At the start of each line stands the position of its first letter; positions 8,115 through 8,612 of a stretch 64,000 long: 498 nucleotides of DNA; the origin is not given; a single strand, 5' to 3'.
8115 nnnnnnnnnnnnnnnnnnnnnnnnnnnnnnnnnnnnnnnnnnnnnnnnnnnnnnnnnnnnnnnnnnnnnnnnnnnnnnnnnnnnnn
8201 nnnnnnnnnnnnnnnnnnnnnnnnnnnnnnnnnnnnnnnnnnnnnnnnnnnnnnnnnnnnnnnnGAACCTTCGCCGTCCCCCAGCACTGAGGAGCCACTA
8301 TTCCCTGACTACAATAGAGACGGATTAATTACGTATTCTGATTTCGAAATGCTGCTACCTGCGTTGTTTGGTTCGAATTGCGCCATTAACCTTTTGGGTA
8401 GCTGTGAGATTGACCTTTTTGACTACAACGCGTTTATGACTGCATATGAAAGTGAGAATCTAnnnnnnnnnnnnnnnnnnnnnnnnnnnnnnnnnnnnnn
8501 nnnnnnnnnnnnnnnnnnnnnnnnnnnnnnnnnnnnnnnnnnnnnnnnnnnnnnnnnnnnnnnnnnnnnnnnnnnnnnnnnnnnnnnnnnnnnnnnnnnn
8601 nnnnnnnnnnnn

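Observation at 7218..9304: Minimal cohesin-dockerin pair: dockerin-tagged esterase next to a membrane-anchored cohesin-like protein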

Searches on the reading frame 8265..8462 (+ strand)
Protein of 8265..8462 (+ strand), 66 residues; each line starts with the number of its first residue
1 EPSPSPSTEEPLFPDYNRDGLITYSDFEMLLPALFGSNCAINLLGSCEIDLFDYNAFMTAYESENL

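Call 5: search_protein_families(library=pfam, proteins=[window:8265-8462:+], max_evalue=10)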
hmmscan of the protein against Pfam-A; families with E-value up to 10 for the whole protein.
seq(66 aa): 4 families
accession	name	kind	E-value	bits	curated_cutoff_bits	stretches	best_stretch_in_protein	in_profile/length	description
PF00036.39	EF-hand_1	-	0.041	13.9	25.4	1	15-31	10-26/29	EF hand domain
PF13202.12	EF-hand_5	-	0.08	12.9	25.9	1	15-30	9-24/25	EF hand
PF13405.12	EF-hand_6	-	0.087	13.1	25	1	15-32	10-27/30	EF-hand domain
PF00404.24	Dockerin_1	-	0.16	12.6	22.9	1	5-30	27-52/57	Dockerin type I domain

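Call 23: search_solved_structures(query=A4, max_evalue=10, show_alignments=3)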
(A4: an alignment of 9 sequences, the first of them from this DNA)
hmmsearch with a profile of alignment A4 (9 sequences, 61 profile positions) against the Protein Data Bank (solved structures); distinct sequences matched with E-value up to 10: 323 (the best 60 are shown).
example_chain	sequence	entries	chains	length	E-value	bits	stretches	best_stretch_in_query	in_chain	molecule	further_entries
8x39_A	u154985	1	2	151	4e-11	45.6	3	2-31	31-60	Serine protease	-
8x3a_A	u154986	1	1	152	4.2e-11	45.5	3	2-31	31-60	Serine protease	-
5nrk_B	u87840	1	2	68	1.1e-08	37.7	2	9-31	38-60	DocCel5: Type I dockerin repeat domain from A. cellulolyticus family 5 endoglucanase WP_01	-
2y3n_B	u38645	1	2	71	1.4e-08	37.4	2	8-32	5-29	CELLULOSOMAL FAMILY-48 PROCESSIVE GLYCOSIDE HYDROLASE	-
5nrm_B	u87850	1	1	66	1.8e-08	37.1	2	9-31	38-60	DocCel5: Type I dockerin repeat domain from A. cellulolyticus family 5 endoglucanase WP_01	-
4fl4_A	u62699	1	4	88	6e-07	32.2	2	5-30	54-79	Glycoside hydrolase family 9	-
2ccl_B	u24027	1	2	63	8.2e-07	31.8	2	2-30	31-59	ENDO-1,4-BETA-XYLANASE Y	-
1ohz_B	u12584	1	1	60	1.3e-06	31.1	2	2-30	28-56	ENDO-1,4-BETA-XYLANASE Y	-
2yik_A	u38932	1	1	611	1.9e-06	30.6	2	6-31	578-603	ENDOGLUCANASE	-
5i0i_E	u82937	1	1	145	2.1e-06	30.5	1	9-27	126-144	Calmodulin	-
7jts_t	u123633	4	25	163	2.4e-06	30.3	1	9-29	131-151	Calmodulin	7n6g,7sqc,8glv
9ya0_SA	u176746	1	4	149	3.9e-06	29.6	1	9-28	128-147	Calmodulin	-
9el6_C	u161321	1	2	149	4.7e-06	29.3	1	9-28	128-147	Calmodulin-1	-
6u3d_A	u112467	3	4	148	4.9e-06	29.3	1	9-28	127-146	Calmodulin-1 | Calmodulin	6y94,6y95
6xy3_AAA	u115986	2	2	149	5.1e-06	29.2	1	9-28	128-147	Calmodulin-1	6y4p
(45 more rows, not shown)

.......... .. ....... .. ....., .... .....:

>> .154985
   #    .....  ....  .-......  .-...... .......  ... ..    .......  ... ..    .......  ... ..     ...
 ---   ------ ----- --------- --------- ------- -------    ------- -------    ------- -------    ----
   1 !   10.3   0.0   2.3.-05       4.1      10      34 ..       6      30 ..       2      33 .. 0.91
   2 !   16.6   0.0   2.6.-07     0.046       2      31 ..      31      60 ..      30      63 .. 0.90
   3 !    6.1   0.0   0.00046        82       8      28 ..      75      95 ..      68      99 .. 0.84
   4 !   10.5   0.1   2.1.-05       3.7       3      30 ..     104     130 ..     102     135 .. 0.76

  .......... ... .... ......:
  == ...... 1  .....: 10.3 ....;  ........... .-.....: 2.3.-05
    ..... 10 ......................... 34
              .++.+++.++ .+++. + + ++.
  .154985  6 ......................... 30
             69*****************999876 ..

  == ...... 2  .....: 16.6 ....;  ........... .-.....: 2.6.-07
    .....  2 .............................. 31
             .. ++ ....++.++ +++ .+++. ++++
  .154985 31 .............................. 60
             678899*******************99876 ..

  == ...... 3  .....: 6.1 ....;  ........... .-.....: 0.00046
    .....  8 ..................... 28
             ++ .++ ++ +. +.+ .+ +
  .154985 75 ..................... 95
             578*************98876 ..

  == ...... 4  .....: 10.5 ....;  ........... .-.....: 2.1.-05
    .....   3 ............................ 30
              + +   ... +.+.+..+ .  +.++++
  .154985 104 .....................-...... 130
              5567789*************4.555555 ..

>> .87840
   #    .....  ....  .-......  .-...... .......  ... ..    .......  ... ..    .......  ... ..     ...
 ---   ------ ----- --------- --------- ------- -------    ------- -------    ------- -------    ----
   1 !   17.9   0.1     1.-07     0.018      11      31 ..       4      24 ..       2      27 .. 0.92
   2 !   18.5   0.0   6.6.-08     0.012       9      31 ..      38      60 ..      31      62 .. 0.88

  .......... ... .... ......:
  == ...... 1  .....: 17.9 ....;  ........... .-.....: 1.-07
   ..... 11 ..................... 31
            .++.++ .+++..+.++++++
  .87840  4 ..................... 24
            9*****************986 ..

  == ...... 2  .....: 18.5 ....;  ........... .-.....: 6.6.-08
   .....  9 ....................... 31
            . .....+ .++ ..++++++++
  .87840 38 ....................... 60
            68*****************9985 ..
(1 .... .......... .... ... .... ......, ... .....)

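Call 24: search_protein_families(library=pfam, alignment_id=A4, max_evalue=10)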
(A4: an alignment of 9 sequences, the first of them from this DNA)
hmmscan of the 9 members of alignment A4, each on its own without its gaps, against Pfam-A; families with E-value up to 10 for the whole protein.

A. member 1, seq(58 aa): 3 families
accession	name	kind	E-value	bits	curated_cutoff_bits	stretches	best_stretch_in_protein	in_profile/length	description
PF00036.39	EF-hand_1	-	0.028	14.4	25.4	1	7-23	10-26/29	EF hand domain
PF13202.12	EF-hand_5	-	0.057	13.4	25.9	1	7-22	9-24/25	EF hand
PF13405.12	EF-hand_6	-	0.06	13.6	25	1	7-24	10-27/30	EF-hand domain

B. families by the number of members that match (of 9 scanned): 8 families
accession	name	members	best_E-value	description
PF00404.24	Dockerin_1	6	2.7e-09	Dockerin type I domain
PF00036.39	EF-hand_1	6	0.0057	EF hand domain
PF13202.12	EF-hand_5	5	0.0018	EF hand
PF13405.12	EF-hand_6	3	0.058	EF-hand domain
PF13833.12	EF-hand_8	2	0.0081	EF-hand domain pair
PF07525.21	SOCS_box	1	0.079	SOCS box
PF01286.23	XPA_N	1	0.12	XPA protein N-terminal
PF13499.12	EF-hand_7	1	0.19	EF-hand domain pair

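Call 56: search_protein_representatives(alignment_id=A4)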
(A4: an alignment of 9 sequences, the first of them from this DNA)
Query: 9 sequences, 61 profile positions. Proteins with E-value up to 0.001 (for the whole library): 3523; up to 1e-10: 225; up to 1e-30: 1. The best 150 are listed.
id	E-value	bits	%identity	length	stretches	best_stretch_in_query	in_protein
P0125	1.1e-41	156.3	-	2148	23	10-59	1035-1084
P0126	3.5e-29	116.3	-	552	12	8-37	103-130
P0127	1.9e-28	113.9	-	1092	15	6-31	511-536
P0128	7.1e-27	108.9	-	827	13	6-34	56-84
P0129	9.2e-27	108.5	-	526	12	2-31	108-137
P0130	2.2e-26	107.3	-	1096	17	7-32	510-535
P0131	4.2e-25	103.2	-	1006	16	10-32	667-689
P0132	4.3e-25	103.1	-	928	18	2-28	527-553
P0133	1.1e-24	101.9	-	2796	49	2-33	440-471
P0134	3.7e-24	100.2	-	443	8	5-32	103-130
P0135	4.0e-24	100.1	-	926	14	10-35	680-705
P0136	9.5e-24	98.9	-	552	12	9-33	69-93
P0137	1.8e-23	98.0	-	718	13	6-30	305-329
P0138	1.8e-23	98.0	-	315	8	2-30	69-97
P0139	2.6e-23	97.5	-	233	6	2-29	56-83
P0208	1.4e-14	69.5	-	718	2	7-54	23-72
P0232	1.4e-13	66.3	-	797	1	5-55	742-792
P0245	4.5e-13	64.7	-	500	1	8-57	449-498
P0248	5.9e-13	64.3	-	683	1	10-57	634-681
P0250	7.1e-13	64.0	-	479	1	5-60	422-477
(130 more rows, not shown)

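Call 62: search_protein_families(library=pfam, proteins=[P0232, P0245, P0248, P0250, P0208], max_evalue=0.001)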
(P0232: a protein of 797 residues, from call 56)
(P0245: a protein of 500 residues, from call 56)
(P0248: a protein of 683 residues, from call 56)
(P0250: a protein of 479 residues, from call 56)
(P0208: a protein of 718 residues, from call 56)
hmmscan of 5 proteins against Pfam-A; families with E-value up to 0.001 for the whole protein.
P0232 (797 aa): 1 family
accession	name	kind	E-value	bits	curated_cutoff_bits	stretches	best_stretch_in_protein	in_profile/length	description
PF11790.14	Glyco_hydro_cc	-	7.4e-11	42.5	21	1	136-303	53-209/237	Glycosyl hydrolase catalytic core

P0245 (500 aa): 1 family
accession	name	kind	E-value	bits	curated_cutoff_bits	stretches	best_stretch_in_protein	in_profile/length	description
PF03372.29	Exo_endo_phos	-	9e-05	22.8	24.5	1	57-245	9-174/225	Endonuclease/Exonuclease/phosphatase family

P0248 (683 aa): 0 families

P0250 (479 aa): 1 family
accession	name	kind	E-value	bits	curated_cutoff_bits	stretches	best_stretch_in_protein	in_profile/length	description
PF11617.13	Cu-binding_MopE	-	3.9e-05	24.2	27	1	398-416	12-30/30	Putative metal-binding motif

P0208 (718 aa): 4 families
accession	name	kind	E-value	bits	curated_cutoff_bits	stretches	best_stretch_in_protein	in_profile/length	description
PF13385.13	Laminin_G_3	-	1.4e-25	90.6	27.6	1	557-713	3-151/151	Concanavalin A-like lectin/glucanases superfamily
PF00404.24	Dockerin_1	-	5.9e-13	49.2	22.9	2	26-71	2-52/57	Dockerin type I domain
PF14307.12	Glyco_tran_WbsX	-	5.1e-07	29.9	25.1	1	229-438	141-349/350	Glycosyltransferase WbsX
PF00036.39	EF-hand_1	-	0.00053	19.8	25.4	0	26-43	9-26/29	EF hand domain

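Call 63: list_cluster_members(proteins=[P0232, P0245, P0248, P0250, P0004, P0001])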
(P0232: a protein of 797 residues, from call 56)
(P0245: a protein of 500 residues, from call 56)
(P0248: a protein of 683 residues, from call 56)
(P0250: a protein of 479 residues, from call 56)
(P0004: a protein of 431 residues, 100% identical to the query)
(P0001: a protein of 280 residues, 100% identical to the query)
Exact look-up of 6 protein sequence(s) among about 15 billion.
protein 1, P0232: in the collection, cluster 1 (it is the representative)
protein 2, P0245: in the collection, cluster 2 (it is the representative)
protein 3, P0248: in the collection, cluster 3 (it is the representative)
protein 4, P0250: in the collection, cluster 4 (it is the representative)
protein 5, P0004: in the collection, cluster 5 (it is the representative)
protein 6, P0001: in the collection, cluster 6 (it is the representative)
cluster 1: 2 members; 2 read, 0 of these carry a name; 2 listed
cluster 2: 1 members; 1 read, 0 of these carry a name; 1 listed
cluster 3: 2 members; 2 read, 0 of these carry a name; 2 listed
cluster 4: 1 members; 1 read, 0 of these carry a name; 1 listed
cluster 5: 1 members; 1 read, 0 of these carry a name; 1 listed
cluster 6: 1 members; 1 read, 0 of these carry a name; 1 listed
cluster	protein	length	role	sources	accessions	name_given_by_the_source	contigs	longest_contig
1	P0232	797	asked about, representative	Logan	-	-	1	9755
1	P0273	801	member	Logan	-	-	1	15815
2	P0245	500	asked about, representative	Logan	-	-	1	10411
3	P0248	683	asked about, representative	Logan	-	-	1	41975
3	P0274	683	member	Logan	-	-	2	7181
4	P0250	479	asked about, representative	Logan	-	-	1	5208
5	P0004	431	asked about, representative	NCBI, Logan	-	-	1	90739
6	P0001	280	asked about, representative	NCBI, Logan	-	-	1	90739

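Call 64: find_encoding_contigs(protein=P0248, flank=6000, max_places=2)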
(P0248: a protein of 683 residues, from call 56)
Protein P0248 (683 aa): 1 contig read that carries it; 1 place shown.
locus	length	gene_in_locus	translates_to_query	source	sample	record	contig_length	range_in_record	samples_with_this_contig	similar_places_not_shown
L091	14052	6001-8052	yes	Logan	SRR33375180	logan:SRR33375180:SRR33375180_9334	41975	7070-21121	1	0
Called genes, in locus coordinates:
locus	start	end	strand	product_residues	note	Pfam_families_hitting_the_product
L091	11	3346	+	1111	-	-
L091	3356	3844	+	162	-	PF01816:LRV (faint), PF25591:LRV_2 (faint)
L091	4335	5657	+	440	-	PF13742:tRNA_anti_2, PF02601:Exonuc_VII_L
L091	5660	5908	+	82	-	PF02609:Exonuc_VII_S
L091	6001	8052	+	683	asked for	-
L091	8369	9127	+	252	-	PF00793:DAHP_synth_1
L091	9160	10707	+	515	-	-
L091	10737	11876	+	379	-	-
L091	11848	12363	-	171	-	PF00293:NUDIX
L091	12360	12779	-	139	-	PF00293:NUDIX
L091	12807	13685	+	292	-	PF00483:NTP_transferase, PF12804:NTP_transf_3 (faint)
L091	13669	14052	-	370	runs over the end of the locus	-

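Call 65: find_encoding_contigs(protein=P0232, flank=6000, max_places=2)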
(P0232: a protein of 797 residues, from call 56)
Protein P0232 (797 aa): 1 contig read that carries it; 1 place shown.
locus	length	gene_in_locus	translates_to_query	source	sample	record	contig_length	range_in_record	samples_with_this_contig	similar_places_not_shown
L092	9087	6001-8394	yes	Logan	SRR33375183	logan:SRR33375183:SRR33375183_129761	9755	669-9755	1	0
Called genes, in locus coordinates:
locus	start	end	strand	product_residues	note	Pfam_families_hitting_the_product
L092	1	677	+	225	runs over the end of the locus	PF13177:DNA_pol3_delta2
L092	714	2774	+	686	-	PF02518:HATPase_c, PF00204:DNA_gyraseB, PF01751:Toprim, PF00986:DNA_gyraseB_C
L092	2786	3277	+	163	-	PF00719:Pyrophosphatase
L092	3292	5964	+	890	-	PF00521:DNA_topoisoIV, PF03989:DNA_gyraseA_C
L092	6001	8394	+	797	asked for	PF11790:Glyco_hydro_cc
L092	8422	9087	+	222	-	?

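Call 67: find_encoding_contigs(protein=P0245, flank=5000, max_places=2)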
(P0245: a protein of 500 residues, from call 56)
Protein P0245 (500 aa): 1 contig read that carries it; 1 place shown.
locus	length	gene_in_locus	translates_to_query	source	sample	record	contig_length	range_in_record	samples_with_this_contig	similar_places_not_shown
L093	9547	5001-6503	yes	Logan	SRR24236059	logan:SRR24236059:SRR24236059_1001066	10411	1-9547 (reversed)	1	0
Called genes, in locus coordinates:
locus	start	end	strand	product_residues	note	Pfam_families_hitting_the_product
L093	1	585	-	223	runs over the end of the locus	PF00702:Hydrolase (weak), PF12710:HAD (weak), PF13419:HAD_2 (weak)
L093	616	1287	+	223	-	PF00753:Lactamase_B, PF12706:Lactamase_B_2 (weak)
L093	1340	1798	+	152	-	PF00258:Flavodoxin_1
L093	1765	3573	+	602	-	PF01558:POR, PF01855:POR_N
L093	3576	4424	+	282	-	PF02775:TPP_enzyme_C, PF12367:PFO_beta_C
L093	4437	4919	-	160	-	PF09685:MamF_MmsF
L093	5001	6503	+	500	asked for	-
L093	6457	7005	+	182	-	PF00571:CBS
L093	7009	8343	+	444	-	PF02040:ArsB, PF03600:CitMHS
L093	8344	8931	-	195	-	-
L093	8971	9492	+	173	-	PF00293:NUDIX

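Call 68: find_encoding_contigs(protein=P0250, flank=5000, max_places=2)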
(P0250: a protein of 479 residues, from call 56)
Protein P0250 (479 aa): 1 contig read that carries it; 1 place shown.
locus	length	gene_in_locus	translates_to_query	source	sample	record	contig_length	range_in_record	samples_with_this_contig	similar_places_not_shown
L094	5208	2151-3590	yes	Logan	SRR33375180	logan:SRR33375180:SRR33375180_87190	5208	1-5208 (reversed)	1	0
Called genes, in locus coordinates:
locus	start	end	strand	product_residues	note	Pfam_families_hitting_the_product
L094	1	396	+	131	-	?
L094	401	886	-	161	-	PF01591:6PF2K, PF08433:KTI12, PF13671:AAA_33, PF01202:SKI (weak), PF13207:AAA_17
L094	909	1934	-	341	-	-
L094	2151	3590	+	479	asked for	-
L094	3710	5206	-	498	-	?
